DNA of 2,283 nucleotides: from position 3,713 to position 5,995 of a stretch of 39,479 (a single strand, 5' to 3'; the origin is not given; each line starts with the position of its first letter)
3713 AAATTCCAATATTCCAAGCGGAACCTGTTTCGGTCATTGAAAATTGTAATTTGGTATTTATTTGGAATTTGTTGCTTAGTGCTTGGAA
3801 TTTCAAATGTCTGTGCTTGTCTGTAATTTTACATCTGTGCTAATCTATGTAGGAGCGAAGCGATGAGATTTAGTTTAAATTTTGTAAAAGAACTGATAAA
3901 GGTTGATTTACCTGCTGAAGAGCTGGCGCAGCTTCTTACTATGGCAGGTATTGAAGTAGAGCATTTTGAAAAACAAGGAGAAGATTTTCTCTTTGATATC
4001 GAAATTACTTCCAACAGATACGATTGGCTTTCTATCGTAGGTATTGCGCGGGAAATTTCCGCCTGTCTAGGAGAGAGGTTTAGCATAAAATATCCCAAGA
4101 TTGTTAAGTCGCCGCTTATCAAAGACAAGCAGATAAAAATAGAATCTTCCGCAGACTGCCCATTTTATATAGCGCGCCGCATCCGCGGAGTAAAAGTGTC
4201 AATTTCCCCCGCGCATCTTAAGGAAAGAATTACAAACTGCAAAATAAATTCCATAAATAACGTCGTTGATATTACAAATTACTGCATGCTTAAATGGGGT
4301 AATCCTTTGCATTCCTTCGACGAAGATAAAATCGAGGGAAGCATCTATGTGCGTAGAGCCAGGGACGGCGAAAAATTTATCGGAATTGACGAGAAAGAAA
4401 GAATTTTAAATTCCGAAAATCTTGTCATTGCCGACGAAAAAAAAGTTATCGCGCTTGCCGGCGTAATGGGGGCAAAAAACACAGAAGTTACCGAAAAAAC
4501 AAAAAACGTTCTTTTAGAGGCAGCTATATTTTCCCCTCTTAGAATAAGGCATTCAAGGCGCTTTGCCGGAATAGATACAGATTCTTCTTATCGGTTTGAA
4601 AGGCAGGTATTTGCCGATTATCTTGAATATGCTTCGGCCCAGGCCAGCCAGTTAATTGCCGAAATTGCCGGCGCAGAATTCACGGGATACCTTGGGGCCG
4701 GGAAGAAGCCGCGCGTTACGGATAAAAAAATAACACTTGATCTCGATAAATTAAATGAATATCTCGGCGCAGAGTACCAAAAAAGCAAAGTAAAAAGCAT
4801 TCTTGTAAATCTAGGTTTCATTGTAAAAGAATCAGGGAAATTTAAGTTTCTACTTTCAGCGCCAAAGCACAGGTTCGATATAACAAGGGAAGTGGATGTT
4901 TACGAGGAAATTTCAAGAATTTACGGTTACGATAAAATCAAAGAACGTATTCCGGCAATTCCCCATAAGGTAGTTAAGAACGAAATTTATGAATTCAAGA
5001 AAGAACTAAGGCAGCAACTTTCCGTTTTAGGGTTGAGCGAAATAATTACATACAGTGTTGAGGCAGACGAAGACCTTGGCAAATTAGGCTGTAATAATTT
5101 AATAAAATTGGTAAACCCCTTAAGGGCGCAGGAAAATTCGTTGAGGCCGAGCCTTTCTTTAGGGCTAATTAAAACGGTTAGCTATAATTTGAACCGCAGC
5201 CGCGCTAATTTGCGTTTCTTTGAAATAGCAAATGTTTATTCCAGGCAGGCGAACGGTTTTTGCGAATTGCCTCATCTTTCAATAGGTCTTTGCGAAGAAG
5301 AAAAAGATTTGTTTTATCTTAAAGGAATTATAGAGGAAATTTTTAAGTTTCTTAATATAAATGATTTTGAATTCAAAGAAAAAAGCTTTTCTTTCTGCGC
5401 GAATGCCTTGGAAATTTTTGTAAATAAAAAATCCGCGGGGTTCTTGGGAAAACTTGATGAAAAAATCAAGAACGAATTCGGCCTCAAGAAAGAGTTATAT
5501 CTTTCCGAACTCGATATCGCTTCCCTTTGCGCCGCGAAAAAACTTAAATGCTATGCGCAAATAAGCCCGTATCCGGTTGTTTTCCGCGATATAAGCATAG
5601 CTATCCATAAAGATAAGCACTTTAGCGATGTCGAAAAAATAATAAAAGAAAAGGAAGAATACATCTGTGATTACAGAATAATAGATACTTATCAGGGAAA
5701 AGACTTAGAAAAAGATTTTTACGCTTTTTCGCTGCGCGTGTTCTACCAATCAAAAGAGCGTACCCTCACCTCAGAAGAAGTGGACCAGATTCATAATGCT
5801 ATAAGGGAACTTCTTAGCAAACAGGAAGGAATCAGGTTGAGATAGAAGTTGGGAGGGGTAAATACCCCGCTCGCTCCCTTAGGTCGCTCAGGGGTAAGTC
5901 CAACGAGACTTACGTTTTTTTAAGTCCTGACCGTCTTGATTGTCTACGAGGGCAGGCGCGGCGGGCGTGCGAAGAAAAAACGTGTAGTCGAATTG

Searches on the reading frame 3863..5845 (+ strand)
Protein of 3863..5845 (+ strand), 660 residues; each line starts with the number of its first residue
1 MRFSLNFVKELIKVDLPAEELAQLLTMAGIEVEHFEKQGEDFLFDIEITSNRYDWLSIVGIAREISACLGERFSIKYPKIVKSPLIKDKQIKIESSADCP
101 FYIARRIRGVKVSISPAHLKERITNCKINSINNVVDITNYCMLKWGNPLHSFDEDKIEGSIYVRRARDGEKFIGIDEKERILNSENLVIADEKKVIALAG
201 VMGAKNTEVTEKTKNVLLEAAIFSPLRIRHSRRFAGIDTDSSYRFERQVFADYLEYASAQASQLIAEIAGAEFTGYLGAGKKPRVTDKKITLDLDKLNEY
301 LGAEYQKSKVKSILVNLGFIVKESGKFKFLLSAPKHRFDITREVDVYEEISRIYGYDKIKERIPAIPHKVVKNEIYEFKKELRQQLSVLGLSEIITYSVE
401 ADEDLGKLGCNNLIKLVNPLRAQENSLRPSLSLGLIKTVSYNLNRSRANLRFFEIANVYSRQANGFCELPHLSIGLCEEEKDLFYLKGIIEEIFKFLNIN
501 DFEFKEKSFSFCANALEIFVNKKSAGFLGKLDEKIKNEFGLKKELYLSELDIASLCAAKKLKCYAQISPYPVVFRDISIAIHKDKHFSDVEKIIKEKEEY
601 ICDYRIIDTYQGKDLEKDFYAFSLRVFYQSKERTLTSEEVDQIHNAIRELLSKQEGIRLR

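Call 15: search_protein_families(library=pfam, proteins=[window:3863-5845:+])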
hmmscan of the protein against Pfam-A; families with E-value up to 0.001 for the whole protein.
window:3863-5845:+ (660 aa): 5 families
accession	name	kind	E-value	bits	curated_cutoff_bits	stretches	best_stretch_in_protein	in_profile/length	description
PF03483.22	B3_4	-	1.7e-63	213.8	29.3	1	99-270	2-174/174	B3/4 domain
PF17759.6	tRNA_synthFbeta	-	1.2e-36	126.6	22.4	1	359-552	1-214/214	Phenylalanyl tRNA synthetase beta chain CLM domain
PF03484.21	B5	-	1.3e-23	83.4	28.6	1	290-356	1-67/67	tRNA synthetase B5 domain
PF03147.19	FDX-ACB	-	2.3e-22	79.7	31.1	1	568-660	1-94/94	Ferredoxin-fold anticodon binding domain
PF18262.7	PhetRS_B1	-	7.7e-06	26.5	26.8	1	8-67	11-79/83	Phe-tRNA synthetase beta subunit B1 domain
